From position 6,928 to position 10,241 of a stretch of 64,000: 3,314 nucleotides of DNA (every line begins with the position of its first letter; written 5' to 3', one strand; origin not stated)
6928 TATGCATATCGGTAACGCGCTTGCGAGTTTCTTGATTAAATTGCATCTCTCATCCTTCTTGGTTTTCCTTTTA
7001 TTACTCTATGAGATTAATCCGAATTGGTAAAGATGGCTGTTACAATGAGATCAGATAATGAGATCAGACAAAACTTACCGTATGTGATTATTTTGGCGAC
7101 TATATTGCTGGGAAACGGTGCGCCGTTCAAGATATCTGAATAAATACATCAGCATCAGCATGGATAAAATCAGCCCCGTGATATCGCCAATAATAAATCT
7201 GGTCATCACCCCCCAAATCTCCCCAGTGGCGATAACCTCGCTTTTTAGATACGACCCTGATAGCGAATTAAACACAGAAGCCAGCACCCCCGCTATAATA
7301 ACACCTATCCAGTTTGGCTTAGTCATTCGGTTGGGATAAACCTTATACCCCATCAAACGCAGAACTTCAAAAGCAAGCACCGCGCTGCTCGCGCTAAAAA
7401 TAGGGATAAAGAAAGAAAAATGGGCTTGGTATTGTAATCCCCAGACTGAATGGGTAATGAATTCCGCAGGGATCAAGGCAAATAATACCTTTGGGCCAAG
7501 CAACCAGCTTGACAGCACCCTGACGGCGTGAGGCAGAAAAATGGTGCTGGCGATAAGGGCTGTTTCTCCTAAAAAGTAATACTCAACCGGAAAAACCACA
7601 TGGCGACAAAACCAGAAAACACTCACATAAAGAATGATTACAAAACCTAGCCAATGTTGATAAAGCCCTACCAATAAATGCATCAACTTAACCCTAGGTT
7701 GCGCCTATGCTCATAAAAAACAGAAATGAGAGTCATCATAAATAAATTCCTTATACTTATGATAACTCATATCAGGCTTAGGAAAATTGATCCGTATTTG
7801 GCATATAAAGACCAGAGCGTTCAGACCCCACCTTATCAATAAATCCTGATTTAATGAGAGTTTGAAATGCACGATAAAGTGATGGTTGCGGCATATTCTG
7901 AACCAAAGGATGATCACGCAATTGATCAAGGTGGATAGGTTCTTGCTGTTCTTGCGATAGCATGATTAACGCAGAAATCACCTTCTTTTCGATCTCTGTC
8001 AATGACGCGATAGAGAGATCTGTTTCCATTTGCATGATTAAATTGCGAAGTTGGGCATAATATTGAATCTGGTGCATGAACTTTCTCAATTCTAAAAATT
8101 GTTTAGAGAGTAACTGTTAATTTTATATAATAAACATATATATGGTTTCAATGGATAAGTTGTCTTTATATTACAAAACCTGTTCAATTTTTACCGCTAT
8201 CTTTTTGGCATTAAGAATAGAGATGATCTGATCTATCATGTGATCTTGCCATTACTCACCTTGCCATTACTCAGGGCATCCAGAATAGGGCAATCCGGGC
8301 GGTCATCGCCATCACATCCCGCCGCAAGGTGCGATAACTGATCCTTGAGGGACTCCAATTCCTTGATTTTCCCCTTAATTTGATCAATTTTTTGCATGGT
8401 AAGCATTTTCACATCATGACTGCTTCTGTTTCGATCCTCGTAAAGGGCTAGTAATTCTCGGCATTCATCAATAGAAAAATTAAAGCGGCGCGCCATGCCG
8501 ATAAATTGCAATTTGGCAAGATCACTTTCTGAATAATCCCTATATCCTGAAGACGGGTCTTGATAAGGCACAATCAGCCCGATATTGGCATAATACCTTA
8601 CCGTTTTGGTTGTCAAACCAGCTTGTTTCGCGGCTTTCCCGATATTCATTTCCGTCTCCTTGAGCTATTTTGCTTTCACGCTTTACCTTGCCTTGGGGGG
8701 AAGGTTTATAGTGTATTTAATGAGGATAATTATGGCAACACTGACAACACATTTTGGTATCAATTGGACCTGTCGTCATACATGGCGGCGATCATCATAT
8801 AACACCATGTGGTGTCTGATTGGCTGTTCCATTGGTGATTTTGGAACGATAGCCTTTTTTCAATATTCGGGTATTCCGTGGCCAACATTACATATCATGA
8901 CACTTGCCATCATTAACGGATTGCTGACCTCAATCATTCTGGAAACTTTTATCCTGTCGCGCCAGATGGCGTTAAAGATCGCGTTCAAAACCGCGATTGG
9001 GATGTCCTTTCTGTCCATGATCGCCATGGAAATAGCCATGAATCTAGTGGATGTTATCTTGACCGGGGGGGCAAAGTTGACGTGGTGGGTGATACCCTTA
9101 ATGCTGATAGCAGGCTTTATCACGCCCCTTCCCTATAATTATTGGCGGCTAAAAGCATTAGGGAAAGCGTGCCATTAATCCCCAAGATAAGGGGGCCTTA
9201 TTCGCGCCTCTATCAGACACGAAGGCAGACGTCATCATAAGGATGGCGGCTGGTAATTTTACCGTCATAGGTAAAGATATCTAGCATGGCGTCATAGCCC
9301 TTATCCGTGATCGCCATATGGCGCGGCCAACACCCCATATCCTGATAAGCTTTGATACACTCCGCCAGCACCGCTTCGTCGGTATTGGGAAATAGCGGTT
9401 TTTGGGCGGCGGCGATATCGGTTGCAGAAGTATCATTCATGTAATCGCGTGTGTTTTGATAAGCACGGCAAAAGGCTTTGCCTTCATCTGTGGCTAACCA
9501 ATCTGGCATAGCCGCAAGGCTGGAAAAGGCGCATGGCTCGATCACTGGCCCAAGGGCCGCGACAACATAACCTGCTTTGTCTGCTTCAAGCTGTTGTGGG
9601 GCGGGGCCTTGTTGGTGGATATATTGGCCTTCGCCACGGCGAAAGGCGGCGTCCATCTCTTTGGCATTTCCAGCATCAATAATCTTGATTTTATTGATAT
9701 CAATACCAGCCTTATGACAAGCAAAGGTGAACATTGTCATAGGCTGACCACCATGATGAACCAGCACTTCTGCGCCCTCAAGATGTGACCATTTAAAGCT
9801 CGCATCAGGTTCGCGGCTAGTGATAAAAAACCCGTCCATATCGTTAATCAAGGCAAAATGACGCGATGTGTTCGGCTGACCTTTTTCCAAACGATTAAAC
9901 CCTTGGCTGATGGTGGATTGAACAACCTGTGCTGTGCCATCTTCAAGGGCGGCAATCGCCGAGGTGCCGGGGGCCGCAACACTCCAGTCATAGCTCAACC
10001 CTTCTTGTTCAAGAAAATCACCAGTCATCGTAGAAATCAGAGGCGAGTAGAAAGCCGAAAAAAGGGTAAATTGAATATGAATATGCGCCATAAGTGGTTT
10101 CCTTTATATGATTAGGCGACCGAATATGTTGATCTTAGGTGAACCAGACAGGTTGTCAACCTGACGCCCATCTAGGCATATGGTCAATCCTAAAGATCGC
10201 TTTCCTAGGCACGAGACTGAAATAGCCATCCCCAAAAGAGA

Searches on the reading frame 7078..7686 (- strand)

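Call 60: search_protein_families(library=pfam, proteins=[window:7078-7686:-], max_evalue=0.001)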
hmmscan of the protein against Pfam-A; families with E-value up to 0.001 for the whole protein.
window:7078-7686:- (203 aa): 1 family
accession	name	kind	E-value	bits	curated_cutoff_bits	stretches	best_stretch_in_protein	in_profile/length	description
PF05231.19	MASE1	-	1.7e-06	27.9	29.8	1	47-201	29-187/299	MASE1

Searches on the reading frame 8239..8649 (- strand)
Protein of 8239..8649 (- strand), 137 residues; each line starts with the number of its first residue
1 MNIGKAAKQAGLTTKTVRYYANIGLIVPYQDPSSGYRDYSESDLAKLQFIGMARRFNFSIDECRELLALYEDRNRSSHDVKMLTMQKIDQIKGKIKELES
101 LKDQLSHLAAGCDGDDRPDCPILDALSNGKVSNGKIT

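Call 60: search_protein_families(library=pfam, proteins=[window:8239-8649:-], max_evalue=0.001)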
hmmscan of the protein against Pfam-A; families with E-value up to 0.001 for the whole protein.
window:8239-8649:- (137 aa): 3 families
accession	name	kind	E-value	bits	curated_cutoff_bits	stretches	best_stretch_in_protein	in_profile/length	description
PF09278.17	MerR-DNA-bind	-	1.2e-19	71.1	25.4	1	44-108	1-65/65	MerR, DNA binding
PF13411.12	MerR_1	-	7.4e-16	58.5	21.6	1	1-68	1-67/69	MerR HTH family regulatory protein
PF00376.29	MerR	-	1.4e-13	50.8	28.2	1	2-39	1-38/38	MerR family regulatory protein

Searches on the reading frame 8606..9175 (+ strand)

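Call 60: search_protein_families(library=pfam, proteins=[window:8606-9175:+], max_evalue=0.001)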
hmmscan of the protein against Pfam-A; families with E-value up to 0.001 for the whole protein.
window:8606-9175:+ (190 aa): 1 family
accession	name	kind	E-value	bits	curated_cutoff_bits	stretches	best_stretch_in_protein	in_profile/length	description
PF14342.11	DUF4396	-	5.9e-37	127.6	27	1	59-187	1-141/141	Domain of unknown function (DUF4396)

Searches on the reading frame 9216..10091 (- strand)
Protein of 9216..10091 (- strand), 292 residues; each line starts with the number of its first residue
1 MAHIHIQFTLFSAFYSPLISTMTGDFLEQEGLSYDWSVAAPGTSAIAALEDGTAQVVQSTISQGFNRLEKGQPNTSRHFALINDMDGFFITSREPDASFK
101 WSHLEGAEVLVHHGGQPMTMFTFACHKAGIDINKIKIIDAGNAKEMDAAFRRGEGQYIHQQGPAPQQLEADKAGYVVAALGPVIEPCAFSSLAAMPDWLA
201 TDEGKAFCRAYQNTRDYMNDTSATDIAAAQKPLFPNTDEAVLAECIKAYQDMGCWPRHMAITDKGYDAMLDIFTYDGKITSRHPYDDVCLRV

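Call 45: find_encoding_contigs(protein=window:9216-10091:-, flank=10000, max_places=4)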
Protein window:9216-10091:- (292 aa): no gene with exactly this product is on record in the collection.

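Call 60: search_protein_families(library=pfam, proteins=[window:9216-10091:-], max_evalue=0.001)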
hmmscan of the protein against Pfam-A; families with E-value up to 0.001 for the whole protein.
window:9216-10091:- (292 aa): 0 families
